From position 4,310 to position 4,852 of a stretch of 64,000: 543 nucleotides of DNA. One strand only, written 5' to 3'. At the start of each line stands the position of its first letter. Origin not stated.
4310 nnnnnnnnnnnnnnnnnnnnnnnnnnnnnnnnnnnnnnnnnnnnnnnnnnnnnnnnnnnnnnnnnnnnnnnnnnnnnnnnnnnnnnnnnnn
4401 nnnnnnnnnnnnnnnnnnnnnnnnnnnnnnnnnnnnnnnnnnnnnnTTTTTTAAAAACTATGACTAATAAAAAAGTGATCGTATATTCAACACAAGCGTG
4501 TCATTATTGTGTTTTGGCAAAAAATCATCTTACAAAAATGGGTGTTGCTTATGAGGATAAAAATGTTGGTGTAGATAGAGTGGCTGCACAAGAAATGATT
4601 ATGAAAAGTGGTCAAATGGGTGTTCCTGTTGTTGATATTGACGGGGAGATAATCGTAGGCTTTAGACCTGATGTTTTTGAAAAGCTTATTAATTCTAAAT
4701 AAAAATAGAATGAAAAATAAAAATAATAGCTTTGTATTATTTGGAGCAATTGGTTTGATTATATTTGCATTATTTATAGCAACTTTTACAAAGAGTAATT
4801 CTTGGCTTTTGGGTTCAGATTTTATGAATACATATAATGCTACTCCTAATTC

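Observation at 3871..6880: Compact sulfur-transfer and redox module: ArsR, rhodanese, glutaredoxin, rhodanese::ferritin-like, DUF2892 x2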

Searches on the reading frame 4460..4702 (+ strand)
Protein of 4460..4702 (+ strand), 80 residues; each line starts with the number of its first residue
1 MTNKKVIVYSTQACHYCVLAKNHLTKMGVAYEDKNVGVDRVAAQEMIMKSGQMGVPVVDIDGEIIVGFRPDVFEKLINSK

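Call 3: search_protein_families(library=pfam, proteins=[window:4460-4702:+], max_evalue=0.01)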
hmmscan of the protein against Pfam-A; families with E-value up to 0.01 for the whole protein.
window:4460-4702:+ (80 aa): 3 families
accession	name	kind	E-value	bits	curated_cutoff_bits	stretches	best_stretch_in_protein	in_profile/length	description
PF00462.30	Glutaredoxin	-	6.6e-14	52.3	22.9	1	6-65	1-60/60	Glutaredoxin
PF13192.12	Thioredoxin_3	-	5.8e-05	23.5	24.8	1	5-65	2-60/76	Thioredoxin domain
PF05768.20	Glrx-like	-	0.0043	17.8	26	1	5-62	1-57/77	Glutaredoxin-like domain (DUF836)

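Call 31: search_protein_families(library=ncbifam, proteins=[window:4460-4702:+], max_evalue=0.01)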
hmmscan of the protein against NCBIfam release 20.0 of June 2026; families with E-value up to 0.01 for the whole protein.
window:4460-4702:+ (80 aa): 21 families
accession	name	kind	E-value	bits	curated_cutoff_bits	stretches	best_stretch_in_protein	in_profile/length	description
TIGR02196.1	GlrX_YruB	hypoth_equivalog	2e-24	85.9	88.55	1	5-78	1-74/74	glutaredoxin-like protein, YruB-family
NF041212.1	Uxx_star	subfamily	2.8e-13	49.9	66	1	6-68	1-64/70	Uxx-star family glutaredoxin-like (seleno)protein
TIGR02194.1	GlrX_NrdH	subfamily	2.8e-13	49.8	85.75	1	6-76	1-71/72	glutaredoxin-like protein NrdH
TIGR02181.1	GRX_bact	equivalog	2.4e-12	46.9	90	1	6-68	1-64/80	glutaredoxin 3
NF007923.0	PRK10638.1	equivalog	3.9e-11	42.8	129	1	5-67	3-65/83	glutaredoxin 3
TIGR02200.1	GlrX_actino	hypoth_equivalog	1.8e-10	41.1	89.5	1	6-62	2-59/77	mycoredoxin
NF045501.1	HUGP_GUXX-star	exception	2.3e-10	40.4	325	1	3-68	164-230/236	HUGP/GUXX-star fusion selenoprotein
TIGR02190.1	GlrX-dom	hypoth_equivalog_domain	6.4e-09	35.6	99.3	1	3-68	7-71/79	glutaredoxin-family domain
NF041114.2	gluta_UXX_star_1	equivalog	2.2e-07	31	72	1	6-69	1-65/70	UXX-star selenoprotein family 1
NF041211.1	gluta_UXX_star_2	equivalog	4.3e-07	29.8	100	1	6-69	1-65/71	UXX-star (seleno)protein family 2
NF007657.0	PRK10329.1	equivalog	1.4e-06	28.2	131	1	5-77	2-73/81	glutaredoxin-like protein NrdH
NF047338.1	gluta_UXX_star_3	exception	5.9e-06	26.3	97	1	6-66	1-62/70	UXX-star (seleno)protein family 3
TIGR02180.1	GRX_euk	equivalog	9.4e-05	22.5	87.25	1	6-67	1-67/84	glutaredoxin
TIGR02189.1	GlrX-like_plant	paralog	0.0012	18.8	93.8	1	2-68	6-75/99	glutaredoxin-like family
NF002459.0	PRK01655.1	subfamily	0.002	18.1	123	1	6-49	2-47/132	transcriptional regulator Spx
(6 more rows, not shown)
